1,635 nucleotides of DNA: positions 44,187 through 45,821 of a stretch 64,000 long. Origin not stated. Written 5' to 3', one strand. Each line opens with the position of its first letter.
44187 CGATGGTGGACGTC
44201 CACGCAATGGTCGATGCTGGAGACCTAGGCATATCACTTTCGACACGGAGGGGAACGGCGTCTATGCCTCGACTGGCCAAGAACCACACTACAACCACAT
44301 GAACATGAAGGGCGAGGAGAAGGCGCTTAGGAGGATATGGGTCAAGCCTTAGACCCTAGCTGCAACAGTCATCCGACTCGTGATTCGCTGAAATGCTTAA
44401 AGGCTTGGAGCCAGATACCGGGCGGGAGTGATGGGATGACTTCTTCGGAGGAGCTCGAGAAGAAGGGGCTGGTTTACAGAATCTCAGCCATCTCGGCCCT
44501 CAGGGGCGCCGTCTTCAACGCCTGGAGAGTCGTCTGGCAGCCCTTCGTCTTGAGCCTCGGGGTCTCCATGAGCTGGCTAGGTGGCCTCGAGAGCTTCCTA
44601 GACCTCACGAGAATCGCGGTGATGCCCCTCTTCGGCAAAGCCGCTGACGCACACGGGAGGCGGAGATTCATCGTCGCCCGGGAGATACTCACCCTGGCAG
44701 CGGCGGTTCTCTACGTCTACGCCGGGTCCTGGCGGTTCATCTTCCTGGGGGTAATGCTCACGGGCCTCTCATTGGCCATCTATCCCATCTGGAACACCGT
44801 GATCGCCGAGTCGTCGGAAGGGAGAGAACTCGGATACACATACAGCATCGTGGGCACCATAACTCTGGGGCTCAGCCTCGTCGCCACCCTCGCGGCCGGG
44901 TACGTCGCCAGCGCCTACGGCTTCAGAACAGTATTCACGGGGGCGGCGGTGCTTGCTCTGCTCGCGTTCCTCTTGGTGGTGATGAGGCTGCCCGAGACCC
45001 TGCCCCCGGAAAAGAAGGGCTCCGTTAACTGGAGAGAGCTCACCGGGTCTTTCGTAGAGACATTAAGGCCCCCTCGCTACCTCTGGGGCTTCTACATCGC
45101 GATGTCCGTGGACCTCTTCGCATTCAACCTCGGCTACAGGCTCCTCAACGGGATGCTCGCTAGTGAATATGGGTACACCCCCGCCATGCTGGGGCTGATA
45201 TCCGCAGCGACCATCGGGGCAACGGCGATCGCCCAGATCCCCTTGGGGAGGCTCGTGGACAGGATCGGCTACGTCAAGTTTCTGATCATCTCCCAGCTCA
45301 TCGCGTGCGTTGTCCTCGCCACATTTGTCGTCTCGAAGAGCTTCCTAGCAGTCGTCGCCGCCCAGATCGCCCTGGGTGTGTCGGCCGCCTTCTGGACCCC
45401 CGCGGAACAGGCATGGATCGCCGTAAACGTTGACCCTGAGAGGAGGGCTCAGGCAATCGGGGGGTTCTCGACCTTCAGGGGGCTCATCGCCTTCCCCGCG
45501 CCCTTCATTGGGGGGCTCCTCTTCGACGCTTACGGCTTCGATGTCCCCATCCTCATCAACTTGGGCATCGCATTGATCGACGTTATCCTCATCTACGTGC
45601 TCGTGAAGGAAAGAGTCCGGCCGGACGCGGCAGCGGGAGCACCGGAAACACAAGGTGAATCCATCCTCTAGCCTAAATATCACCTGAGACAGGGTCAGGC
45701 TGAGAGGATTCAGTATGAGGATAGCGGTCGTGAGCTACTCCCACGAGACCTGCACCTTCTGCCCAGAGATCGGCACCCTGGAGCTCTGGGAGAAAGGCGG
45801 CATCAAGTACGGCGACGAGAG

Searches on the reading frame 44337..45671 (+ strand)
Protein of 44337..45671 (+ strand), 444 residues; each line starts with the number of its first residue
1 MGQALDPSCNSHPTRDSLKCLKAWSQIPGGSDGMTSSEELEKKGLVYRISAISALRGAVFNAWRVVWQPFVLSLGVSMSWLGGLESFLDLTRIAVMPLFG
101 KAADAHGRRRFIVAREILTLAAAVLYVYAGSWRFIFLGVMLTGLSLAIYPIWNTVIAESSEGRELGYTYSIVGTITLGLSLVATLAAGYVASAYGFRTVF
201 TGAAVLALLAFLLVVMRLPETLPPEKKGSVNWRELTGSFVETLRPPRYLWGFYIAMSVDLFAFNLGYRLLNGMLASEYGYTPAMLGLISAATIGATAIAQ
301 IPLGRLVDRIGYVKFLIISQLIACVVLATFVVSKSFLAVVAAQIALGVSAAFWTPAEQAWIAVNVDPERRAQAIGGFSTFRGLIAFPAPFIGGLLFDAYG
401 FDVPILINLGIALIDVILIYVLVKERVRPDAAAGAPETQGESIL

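Call 11: search_protein_families(library=ncbifam, proteins=[window:44337-45671:+])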
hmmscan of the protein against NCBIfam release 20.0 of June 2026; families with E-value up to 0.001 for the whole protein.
window:44337-45671:+ (444 aa): 30 families (the best 25 are shown)
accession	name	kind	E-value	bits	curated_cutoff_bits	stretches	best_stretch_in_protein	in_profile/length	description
TIGR00880.1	2_A_01_02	superfamily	4.7e-20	72.2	131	2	297-425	12-140/141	multidrug resistance protein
NF007372.0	PRK09874.1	equivalog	7.9e-18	64.7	571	2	87-335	62-310/408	multidrug efflux MFS transporter MdtG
TIGR00899.1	2A0120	subfamily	2.9e-17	62.9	522.3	1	80-421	34-372/375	sugar efflux transporter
TIGR00900.1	2A0121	subfamily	3.5e-16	59.5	319.6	2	282-425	33-180/364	H+ Antiporter protein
NF052222.1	UridTportUriT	equivalog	1.2e-15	57.5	600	2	90-234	55-200/463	uridine transporter UriT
NF012177.1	tet_MFS_42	exception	2e-13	50.4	850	2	295-430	47-181/411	tetracycline efflux MFS transporter Tet(42)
NF012174.0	tet_MFS_A_B_C_D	equivalog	1e-12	47.6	475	2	84-229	45-189/382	Tet(A)/Tet(B)/Tet(C) family tetracycline efflux MFS transporter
TIGR00710.1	efflux_Bcr_CflA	subfamily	8.7e-12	45.2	200.9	1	98-409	59-368/385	Bcr/CflA family efflux MFS transporter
NF008314.0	PRK11102.1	equivalog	5.8e-11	42.3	303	1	98-347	64-312/396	Bcr/CflA family multidrug efflux MFS transporter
NF053813.1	MFS_TcaB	equivalog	4e-10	39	475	1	98-394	60-352/396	putative multidrug effflux MFS transporter TcaB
NF011571.1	PRK14995.1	subfamily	9.5e-10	37.8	701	1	300-425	58-184/493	SmvA family efflux MFS transporter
TIGR00895.1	2A0115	subfamily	1.6e-09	37.2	418.55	1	98-221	71-195/398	aromatic acid/H+ symport family MFS transporter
NF008654.0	PRK11652.1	equivalog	3e-09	36.3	479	1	98-229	63-195/397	multidrug efflux MFS transporter EmrD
TIGR00893.1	2A0114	subfamily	2.5e-08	33.3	395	2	273-425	19-171/399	D-galactonate transporter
NF000025.1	MFS_efflux_tcmA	exception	2.8e-07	29.6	999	1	288-424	66-202/538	tetracenomycin C efflux MFS transporter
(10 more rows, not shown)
